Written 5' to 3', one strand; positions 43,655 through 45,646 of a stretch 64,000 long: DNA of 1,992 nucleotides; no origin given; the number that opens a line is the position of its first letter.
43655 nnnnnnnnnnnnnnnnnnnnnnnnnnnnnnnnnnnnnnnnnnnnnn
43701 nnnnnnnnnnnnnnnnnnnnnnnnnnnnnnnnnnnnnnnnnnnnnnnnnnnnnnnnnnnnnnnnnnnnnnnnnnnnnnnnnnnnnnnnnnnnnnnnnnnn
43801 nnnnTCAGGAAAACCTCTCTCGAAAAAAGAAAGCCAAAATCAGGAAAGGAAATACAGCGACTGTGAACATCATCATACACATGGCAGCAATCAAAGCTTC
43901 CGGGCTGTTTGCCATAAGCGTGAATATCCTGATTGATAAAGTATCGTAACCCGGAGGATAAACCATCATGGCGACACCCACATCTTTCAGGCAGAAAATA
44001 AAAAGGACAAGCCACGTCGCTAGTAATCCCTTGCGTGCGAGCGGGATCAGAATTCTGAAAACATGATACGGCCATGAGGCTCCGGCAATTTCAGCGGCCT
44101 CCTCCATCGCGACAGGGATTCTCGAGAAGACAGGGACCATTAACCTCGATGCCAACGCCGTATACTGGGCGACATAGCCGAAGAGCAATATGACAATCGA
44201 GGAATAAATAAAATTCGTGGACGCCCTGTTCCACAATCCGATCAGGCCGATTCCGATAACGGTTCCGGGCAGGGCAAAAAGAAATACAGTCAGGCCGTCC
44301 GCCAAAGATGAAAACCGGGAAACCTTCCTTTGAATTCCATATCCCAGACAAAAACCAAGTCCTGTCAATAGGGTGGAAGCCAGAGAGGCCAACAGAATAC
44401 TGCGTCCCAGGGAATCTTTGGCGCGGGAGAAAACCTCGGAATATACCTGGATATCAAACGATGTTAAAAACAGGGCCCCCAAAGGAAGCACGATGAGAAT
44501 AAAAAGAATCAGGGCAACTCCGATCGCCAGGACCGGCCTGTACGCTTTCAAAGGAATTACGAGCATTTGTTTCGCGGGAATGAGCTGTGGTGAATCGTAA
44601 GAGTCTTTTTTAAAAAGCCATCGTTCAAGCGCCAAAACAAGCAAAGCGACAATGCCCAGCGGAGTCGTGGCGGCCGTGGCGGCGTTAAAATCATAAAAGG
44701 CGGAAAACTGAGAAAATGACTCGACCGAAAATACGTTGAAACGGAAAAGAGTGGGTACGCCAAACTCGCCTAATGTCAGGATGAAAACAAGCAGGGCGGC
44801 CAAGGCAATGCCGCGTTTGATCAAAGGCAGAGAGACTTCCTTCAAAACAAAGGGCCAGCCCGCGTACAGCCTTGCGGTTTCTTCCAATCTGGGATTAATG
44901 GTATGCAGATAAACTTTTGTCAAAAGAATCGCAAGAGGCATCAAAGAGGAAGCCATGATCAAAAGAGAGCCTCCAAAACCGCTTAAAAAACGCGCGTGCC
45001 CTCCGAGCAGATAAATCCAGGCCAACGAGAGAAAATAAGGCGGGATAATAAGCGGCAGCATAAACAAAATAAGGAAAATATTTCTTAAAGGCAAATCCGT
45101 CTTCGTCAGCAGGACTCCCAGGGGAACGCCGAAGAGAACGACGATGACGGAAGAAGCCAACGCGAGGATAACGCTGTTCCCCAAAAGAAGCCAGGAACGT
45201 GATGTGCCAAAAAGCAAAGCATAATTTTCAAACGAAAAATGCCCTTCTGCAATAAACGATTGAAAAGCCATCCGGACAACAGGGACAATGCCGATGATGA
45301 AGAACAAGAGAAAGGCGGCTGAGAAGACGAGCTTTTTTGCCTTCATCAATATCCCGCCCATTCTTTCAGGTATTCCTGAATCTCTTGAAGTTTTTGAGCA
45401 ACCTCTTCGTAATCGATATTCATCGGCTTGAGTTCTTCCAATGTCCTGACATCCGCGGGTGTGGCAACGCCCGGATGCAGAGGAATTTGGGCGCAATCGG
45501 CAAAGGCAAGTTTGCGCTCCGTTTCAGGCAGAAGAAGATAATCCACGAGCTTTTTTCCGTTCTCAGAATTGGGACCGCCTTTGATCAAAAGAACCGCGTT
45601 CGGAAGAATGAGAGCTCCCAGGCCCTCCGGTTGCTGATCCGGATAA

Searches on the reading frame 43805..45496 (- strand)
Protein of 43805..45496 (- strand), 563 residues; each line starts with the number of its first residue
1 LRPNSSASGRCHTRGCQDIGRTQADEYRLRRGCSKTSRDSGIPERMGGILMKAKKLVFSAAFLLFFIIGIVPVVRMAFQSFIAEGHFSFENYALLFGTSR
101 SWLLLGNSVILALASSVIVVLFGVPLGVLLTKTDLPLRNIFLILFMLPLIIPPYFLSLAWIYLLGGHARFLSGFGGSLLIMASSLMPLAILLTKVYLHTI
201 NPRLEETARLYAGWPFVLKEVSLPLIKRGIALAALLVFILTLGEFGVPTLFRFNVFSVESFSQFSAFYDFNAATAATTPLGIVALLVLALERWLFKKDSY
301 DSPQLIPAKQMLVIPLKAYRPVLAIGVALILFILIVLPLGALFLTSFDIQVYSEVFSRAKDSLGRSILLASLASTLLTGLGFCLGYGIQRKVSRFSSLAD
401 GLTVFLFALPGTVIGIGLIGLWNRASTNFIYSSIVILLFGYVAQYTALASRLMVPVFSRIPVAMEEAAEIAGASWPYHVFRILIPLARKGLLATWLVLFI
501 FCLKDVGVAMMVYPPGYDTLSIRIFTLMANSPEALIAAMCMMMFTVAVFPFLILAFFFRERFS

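Call 7: search_protein_families(library=pfam, proteins=[window:43805-45496:-], max_evalue=0.01)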
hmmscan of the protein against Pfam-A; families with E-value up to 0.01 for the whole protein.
window:43805-45496:- (563 aa): 1 family
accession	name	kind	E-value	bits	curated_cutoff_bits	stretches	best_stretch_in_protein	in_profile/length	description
PF00528.27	BPD_transp_1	-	8.6e-09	35.8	26.4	2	381-559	5-175/184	Binding-protein-dependent transport system inner membrane component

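Call 8: search_protein_families(library=phrogs, proteins=[window:43805-45496:-], max_evalue=0.001)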
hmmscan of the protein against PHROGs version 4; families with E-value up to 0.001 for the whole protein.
window:43805-45496:- (563 aa): 1 family
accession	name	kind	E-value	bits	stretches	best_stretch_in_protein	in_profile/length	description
phrog_1577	-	unknown function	7.6e-50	171.1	2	171-548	105-505/528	-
